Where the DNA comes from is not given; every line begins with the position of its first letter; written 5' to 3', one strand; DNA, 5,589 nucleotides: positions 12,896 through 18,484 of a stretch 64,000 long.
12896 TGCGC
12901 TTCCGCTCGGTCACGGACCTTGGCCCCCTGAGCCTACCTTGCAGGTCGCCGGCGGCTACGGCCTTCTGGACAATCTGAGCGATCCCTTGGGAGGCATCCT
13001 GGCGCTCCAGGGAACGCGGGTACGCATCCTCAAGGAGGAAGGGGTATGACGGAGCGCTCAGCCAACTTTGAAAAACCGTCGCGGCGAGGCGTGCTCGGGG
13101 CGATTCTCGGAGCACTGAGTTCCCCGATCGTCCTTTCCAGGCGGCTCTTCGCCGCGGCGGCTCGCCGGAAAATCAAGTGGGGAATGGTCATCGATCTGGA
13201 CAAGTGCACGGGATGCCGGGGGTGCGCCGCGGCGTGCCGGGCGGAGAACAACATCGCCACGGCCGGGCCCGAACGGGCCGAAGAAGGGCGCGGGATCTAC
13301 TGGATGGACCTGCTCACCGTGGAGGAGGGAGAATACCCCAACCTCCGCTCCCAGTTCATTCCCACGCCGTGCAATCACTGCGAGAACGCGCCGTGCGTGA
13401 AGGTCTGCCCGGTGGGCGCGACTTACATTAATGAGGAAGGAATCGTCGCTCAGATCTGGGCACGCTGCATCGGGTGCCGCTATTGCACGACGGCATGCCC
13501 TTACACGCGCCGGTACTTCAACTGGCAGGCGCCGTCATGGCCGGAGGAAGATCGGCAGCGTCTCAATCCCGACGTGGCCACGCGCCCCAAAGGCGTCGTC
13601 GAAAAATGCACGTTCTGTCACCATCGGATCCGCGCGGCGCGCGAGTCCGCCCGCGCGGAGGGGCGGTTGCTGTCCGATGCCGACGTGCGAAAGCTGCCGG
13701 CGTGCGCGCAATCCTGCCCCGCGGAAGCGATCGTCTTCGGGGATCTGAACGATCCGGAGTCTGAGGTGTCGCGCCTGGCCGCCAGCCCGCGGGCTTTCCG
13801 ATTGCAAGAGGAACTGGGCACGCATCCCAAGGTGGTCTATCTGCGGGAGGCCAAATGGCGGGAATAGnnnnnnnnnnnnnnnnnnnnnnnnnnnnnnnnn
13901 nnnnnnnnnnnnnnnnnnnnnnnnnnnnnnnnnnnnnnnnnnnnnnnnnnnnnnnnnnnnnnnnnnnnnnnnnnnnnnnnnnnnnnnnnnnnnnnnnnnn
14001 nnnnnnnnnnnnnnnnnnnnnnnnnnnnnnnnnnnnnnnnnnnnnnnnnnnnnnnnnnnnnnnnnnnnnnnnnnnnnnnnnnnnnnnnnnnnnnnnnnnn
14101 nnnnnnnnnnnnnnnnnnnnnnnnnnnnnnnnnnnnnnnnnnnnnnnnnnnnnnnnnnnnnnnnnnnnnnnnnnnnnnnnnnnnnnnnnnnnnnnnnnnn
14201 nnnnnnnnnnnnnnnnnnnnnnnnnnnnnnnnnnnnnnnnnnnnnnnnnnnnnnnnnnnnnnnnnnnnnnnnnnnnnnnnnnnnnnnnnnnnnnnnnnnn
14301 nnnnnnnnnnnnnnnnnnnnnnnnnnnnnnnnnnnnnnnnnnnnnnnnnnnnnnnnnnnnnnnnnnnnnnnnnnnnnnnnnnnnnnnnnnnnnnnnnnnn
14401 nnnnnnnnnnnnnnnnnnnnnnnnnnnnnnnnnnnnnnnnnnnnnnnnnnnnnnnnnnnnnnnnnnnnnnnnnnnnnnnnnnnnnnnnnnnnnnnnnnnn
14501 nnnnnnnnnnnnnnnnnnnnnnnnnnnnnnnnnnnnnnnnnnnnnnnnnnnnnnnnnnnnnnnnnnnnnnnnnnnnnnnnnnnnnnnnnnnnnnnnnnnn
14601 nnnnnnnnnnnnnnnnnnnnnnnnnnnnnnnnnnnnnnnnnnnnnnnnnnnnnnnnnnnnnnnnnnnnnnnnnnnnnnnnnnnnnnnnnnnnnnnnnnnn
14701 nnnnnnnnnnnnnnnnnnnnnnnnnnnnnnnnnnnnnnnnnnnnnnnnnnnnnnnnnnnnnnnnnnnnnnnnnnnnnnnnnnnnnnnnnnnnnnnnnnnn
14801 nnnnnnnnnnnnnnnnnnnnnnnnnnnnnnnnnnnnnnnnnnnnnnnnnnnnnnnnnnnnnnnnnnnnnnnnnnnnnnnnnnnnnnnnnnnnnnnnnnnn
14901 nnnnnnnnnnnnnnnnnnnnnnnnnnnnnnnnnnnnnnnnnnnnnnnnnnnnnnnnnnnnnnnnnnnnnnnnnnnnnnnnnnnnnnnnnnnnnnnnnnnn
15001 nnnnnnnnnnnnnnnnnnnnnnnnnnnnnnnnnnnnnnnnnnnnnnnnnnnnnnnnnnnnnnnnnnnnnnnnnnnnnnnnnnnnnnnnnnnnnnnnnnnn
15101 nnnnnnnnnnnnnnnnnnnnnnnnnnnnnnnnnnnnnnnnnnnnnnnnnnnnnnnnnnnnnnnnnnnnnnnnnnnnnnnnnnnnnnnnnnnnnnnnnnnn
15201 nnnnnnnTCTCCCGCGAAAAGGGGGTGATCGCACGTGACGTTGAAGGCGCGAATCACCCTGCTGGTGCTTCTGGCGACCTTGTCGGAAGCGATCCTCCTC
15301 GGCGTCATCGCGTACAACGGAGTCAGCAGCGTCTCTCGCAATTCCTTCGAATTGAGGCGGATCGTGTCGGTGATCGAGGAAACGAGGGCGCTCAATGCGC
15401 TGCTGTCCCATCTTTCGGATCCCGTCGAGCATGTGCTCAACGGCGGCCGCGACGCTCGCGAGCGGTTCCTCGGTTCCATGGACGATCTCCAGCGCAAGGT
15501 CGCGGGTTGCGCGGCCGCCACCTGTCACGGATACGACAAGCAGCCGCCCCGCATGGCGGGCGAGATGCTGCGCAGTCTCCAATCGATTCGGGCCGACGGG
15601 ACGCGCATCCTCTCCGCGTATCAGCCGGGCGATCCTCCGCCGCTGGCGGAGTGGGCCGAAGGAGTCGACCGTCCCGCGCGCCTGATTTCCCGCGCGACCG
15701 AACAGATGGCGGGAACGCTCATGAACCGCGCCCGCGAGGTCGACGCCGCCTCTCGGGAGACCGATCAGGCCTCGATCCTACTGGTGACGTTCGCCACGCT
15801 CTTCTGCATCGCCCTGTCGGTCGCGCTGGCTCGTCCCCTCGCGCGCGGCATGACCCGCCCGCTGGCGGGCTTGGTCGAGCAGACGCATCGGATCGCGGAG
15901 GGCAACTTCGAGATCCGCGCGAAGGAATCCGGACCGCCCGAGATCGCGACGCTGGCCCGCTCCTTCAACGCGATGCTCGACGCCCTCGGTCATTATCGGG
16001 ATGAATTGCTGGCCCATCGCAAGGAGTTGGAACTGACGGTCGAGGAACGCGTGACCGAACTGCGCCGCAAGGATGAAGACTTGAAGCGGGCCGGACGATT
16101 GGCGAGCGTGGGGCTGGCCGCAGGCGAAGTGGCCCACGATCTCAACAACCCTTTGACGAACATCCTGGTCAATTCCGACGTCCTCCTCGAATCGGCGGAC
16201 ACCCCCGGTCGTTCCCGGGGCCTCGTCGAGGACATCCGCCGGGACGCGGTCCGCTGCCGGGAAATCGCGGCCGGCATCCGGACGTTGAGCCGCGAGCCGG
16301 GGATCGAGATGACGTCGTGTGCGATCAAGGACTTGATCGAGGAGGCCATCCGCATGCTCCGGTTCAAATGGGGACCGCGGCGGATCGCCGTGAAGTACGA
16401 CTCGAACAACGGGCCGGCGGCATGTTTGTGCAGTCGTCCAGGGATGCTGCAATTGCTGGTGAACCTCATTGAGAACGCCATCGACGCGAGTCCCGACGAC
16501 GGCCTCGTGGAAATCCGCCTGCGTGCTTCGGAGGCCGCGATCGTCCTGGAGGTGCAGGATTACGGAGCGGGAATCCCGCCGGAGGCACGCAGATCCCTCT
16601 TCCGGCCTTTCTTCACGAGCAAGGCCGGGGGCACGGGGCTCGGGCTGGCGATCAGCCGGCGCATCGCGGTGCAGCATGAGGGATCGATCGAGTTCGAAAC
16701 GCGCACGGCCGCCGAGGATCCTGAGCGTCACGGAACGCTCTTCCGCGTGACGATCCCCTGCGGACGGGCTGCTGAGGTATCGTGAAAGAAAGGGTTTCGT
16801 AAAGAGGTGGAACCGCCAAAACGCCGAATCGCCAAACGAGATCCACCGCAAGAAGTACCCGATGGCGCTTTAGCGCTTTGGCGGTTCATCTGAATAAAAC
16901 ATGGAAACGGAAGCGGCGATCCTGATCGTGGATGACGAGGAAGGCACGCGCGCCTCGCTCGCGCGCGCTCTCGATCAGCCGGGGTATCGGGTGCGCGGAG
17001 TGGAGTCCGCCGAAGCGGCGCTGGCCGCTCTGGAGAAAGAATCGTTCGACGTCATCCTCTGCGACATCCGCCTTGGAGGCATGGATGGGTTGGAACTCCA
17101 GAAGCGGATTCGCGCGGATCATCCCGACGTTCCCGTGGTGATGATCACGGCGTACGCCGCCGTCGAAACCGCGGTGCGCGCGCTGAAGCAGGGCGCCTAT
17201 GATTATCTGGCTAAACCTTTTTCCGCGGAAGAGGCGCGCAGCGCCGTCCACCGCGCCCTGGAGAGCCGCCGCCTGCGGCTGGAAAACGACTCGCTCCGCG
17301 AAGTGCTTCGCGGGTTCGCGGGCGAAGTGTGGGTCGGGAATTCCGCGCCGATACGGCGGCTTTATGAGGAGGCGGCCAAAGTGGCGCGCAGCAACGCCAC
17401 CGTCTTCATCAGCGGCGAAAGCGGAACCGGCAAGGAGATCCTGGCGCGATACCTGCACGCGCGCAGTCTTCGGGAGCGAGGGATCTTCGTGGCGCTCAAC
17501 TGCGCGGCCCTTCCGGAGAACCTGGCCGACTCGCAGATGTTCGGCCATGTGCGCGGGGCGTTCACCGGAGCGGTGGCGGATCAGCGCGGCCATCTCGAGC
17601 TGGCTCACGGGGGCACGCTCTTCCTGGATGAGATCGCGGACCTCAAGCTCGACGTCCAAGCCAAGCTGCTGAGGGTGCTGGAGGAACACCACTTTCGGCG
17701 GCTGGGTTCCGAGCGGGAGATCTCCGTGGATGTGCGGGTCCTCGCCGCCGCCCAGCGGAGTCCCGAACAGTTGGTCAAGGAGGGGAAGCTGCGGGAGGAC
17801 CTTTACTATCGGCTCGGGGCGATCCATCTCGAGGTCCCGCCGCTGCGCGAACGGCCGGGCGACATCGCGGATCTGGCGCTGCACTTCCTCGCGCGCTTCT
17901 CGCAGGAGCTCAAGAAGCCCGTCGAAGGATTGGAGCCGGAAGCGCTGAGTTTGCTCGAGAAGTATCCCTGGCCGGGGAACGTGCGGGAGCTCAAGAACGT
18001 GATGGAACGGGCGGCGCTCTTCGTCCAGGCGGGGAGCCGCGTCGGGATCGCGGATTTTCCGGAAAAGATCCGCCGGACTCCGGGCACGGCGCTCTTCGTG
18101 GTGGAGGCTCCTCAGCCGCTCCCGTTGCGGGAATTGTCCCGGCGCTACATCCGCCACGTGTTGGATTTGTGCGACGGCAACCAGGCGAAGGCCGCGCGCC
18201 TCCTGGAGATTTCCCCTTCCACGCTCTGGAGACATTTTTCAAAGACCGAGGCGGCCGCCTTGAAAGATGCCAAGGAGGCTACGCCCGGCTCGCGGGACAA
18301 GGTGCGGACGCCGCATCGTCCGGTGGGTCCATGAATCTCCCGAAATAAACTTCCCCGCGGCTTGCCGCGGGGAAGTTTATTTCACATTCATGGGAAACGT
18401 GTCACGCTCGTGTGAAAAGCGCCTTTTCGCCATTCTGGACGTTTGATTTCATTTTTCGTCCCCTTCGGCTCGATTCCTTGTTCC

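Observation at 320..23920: Contiguous ~24-kb EET supercluster: inner-membrane quinone module, maturation genes, outer-membrane conduit, second surface cytochrome and a dedicated two-component/sigma-54 circuit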

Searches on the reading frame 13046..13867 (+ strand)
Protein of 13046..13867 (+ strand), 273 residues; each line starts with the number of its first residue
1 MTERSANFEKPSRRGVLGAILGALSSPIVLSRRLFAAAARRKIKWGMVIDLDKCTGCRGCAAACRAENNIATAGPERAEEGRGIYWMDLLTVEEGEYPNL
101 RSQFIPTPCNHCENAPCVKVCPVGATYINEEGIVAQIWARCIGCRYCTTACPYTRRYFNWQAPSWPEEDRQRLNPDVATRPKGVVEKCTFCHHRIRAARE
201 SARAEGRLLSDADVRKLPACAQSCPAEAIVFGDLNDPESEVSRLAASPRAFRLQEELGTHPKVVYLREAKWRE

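Call 5: search_protein_families(library=pfam, proteins=[window:13046-13867:+], max_evalue=0.01)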
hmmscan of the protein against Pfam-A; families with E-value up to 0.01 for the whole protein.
window:13046-13867:+ (273 aa): 12 families
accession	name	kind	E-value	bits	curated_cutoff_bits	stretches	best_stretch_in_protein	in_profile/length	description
PF13247.11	Fer4_11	-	2e-15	57.2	26.2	1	102-162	3-65/100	4Fe-4S dicluster domain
PF12838.12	Fer4_7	-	1.1e-13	51.8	27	2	53-125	1-52/52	4Fe-4S dicluster domain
PF13237.11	Fer4_10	-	8e-13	48.5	25.5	3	105-152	5-53/53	4Fe-4S dicluster domain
PF12837.12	Fer4_6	-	9.9e-10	38.3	25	3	48-65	3-20/24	4Fe-4S binding domain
PF13187.11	Fer4_9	-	3.6e-09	36.9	27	3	109-153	2-49/52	4Fe-4S dicluster domain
PF00037.32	Fer4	-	5.6e-09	35.9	21.1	2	48-64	2-18/24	4Fe-4S binding domain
PF13183.11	Fer4_8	-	1.2e-08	35.8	27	2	139-192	3-58/68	4Fe-4S dicluster domain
PF12797.12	Fer4_2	-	1.8e-08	34.2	24.5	2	45-65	1-21/22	4Fe-4S binding domain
PF13534.11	Fer4_17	-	5.5e-08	33.7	22.2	1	140-192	1-50/61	4Fe-4S dicluster domain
PF25160.1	LdpA_Fe-S-bd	-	2.2e-06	27.8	27.6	1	114-154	6-41/49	LdpA Fe-S cluster-binding domain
PF14697.11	Fer4_21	-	0.00012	22.6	35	0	49-66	3-20/59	4Fe-4S dicluster domain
PF13484.11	Fer4_16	-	0.0019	19.4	30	0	140-153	52-65/66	4Fe-4S double cluster binding domain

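Call 7: search_protein_families(library=ncbifam, proteins=[window:13046-13867:+], max_evalue=0.01)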
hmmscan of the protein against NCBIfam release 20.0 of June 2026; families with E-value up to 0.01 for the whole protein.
window:13046-13867:+ (273 aa): 55 families (the best 25 are shown)
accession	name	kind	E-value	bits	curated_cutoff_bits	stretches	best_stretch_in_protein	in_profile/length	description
NF041782.1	mnquin_red_QrcC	equivalog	4.1e-86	288.5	400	1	45-271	1-230/239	menaquinone reductase iron-sulfur cluster-binding subunit QrcC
NF045797.1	DsrO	equivalog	2.7e-58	197.2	200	1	37-266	36-234/235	sulfate reduction electron transfer complex DsrMKJOP subunit DsrO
NF041715.1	arsenate_red_ArrB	equivalog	3.5e-52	177.3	450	2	44-169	2-117/233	arsenate respiratory reductase iron-sulfur subunit ArrB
TIGR03149.1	cyt_nit_nrfC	equivalog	7.2e-44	149.8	377.6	1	31-264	27-214/225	cytochrome c nitrite reductase Fe-S protein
NF011569.0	PRK14993.1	equivalog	3.6e-36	124.8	416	2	41-161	40-152/244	tetrathionate reductase subunit TtrB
NF038355.1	FDH3_beta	equivalog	4.2e-26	92.1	240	1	47-235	5-165/180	formate dehydrogenase FDH3 subunit beta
TIGR02951.1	DMSO_dmsB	equivalog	1e-25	90.6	214.1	1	45-161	2-117/161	DMSO/selenate family reductase complex B subunit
TIGR03478.1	DMSO_red_II_bet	subfamily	1.6e-24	86.5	480.7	3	94-161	116-184/321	DMSO reductase family type II enzyme, iron-sulfur subunit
NF008134.0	PRK10882.1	equivalog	2.3e-24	86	263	2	13-163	4-168/329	hydrogenase 2 operon protein HybA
NF042979.1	EthbenzDh_ebdB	equivalog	1.4e-19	70.2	740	1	94-267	138-276/354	ethylbenzene dehydrogenase subunit beta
NF045715.1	sulf_resp_HmcB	equivalog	1.4e-17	63.8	420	1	44-236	36-200/307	sulfate respiration complex iron-sulfur protein HmcB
TIGR01660.1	narH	equivalog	2.1e-15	56.2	524.05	2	95-162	169-237/492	nitrate reductase subunit beta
NF007382.0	PRK09898.1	equivalog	2.5e-15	56.6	213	1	47-155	61-170/208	ferredoxin-like protein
TIGR01582.1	FDH-beta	equivalog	1e-13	51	334.7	1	38-154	15-139/283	formate dehydrogenase subunit beta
NF007658.0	PRK10330.1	equivalog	1.1e-13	51.1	260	1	107-194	56-137/181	electron transport protein HydN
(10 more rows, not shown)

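Call 13: find_encoding_contigs(protein=window:13046-13867:+, flank=10000, max_places=6)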
Protein window:13046-13867:+ (273 aa): no gene with exactly this product is on record in the collection.

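Call 81: search_solved_structures(query=window:13046-13867:+, max_evalue=1e-10)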
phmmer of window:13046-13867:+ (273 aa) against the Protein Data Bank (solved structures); distinct sequences matched with E-value up to 1e-10: 15.
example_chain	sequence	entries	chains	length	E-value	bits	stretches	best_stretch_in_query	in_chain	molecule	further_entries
6f0k_B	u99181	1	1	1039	2.4e-57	197.5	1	42-267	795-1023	Fe-S-cluster-containing hydrogenase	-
6lod_B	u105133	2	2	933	8.1e-51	176.1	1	43-270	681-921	Fe-S-cluster-containing hydrogenase components 1-like protein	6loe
8k9e_B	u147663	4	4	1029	4.1e-50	173.8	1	44-268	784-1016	Fe-S-cluster-containing hydrogenase components 1-like protein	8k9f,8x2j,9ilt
6btm_B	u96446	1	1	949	2.7e-47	164.5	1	79-265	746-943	Alternative Complex III subunit B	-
6cz7_B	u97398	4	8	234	1.3e-45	159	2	44-168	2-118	4Fe-4S ferredoxin, iron-sulfur binding domain protein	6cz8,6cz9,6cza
2vpw_B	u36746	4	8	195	6.7e-35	123.9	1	44-158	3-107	NRFC PROTEIN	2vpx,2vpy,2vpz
2ivf_B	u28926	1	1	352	1.3e-19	73.7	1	95-160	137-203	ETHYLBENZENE DEHYDROGENASE BETA-SUBUNIT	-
4v4c_B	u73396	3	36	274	2.4e-19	72.9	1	45-160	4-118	Pyrogallol hydroxytransferase small subunit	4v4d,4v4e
4ydd_B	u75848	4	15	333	2.8e-18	69.3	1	94-159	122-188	DMSO reductase family type II enzyme, iron-sulfur subunit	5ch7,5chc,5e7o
1q16_B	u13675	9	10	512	5.4e-17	65.1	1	96-162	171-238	Respiratory nitrate reductase 1 beta chain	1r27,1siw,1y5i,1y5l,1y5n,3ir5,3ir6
1y4z_B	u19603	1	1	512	2.2e-16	63.1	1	96-162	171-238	Respiratory nitrate reductase 1 beta chain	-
9vap_B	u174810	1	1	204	2.3e-16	63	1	48-235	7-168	4Fe-4S dicluster domain-containing protein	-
3egw_B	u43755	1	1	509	4.1e-16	62.2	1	96-162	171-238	Respiratory nitrate reductase 1 beta chain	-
7qv7_A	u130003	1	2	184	3e-12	49.6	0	102-196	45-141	Hydrogen dependent carbon dioxide reductase subunit HycB3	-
9mqx_E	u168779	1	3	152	3.3e-12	49.4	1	47-162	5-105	Fe-S-cluster-containing hydrogenase subunit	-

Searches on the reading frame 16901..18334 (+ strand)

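Call 6: search_protein_families(library=pfam, proteins=[window:16901-18334:+], max_evalue=0.01)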
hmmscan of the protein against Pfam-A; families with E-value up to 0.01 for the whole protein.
window:16901-18334:+ (477 aa): 11 families
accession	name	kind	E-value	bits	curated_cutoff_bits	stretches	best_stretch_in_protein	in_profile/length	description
PF00158.32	Sigma54_activat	-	1.6e-64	217.1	20.2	1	145-310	2-167/168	Sigma-54 interaction domain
PF00072.30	Response_reg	-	4.8e-33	114.1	30.2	1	7-116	1-110/111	Response regulator receiver domain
PF25601.1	AAA_lid_14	-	2.4e-25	88.6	27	1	316-393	1-77/87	AAA+ ATPase lid domain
PF14532.12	Sigma54_activ_2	-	1.5e-23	84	25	1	145-315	1-138/138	Sigma-54 interaction domain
PF02954.25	HTH_8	-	1.2e-10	41.4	22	1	409-444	2-37/42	Bacterial regulatory protein, Fis family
PF07728.20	AAA_5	-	9.1e-09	35.9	22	1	168-300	2-134/139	AAA domain (dynein-related subfamily)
PF13191.12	AAA_16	-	1.1e-05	26.5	32.6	1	144-263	2-123/167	AAA ATPase domain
PF01078.27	Mg_chelatase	-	2.3e-05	24.3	20.3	1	224-284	94-156/207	Magnesium chelatase, subunit ChlI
PF20720.3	nSTAND3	-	8.7e-05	22.7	27.2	1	154-192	6-44/155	Novel STAND NTPase 3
PF23198.2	PDE8A_N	-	0.00013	22.4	29.6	1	7-83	13-90/147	PDE8A-like, N-terminal domain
PF20030.5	bpMoxR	-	0.0025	17.4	27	1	161-289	29-149/205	MoxR domain in the MoxR-vWA-beta-propeller ternary systems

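Call 100: search_protein_families(library=ncbifam, proteins=[window:16901-18334:+], max_evalue=0.001)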
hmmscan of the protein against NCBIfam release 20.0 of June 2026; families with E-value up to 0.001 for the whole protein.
window:16901-18334:+ (477 aa): 120 families (the best 25 are shown)
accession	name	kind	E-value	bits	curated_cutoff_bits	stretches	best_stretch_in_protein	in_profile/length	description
NF008469.0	PRK11361.1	equivalog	4.4e-130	434.5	714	1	1-442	1-447/461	acetoacetate metabolism transcriptional regulator AtoC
TIGR01818.1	ntrC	equivalog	5.9e-122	407.8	558.6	1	7-393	1-384/463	nitrogen regulation protein NR(I)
NF041946.1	LuxO_transreg_Vib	equivalog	2.7e-115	385.8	800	2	28-394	20-384/463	quorum-sensing sigma-54 dependent transcriptional regulator LuxO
TIGR02915.1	PEP_resp_reg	equivalog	9.2e-112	374.1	502.6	1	7-449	1-442/445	PEP-CTERM-box response regulator transcription factor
NF007689.0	PRK10365.1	equivalog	9.5e-108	360.8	760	1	5-447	6-440/441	sigma-54-dependent response regulator transcription factor ZraR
NF051870.1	NAssimRespRegNtrX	equivalog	1.5e-107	360.3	600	1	6-446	3-447/452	nitrogen assimilation response regulator NtrX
NF008176.1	PRK10923.1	equivalog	3.8e-104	348.9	620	1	6-393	5-388/469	nitrogen regulation protein NR(I)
NF011695.0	PRK15115.1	equivalog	1.4e-98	330.6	763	1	3-450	5-437/445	two-component system response regulator GlrR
NF041552.1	TF_PrdR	equivalog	3e-98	329.6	795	1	143-446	268-573/577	sigma-54 dependent transcriptional regulator PrdR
TIGR01817.1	nifA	equivalog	1.7e-93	314.2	528.85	1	108-377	163-430/534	nif-specific transcriptional activator NifA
NF003451.0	PRK05022.1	equivalog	4.7e-91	306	476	1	115-445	163-504/512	nitric oxide reductase transcriptional regulator NorR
NF050807.1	TransRegFlbDCaul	equivalog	1.5e-90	304.2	750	1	7-449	3-438/454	sigma-54-dependent transcriptional regulator FlbD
NF038308.1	RNA_repair_RtcR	equivalog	6.1e-89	299.2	650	1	138-443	176-505/530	RNA repair transcriptional activator RtcR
NF049963.1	RespRegFlgRCampy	domain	7.9e-85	285.3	750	1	7-442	3-420/429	fla regulon two-component system response regulator FlgR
TIGR02329.1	propionate_PrpR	equivalog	6.1e-81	272.6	499.2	1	107-446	170-524/526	propionate catabolism operon regulatory protein PrpR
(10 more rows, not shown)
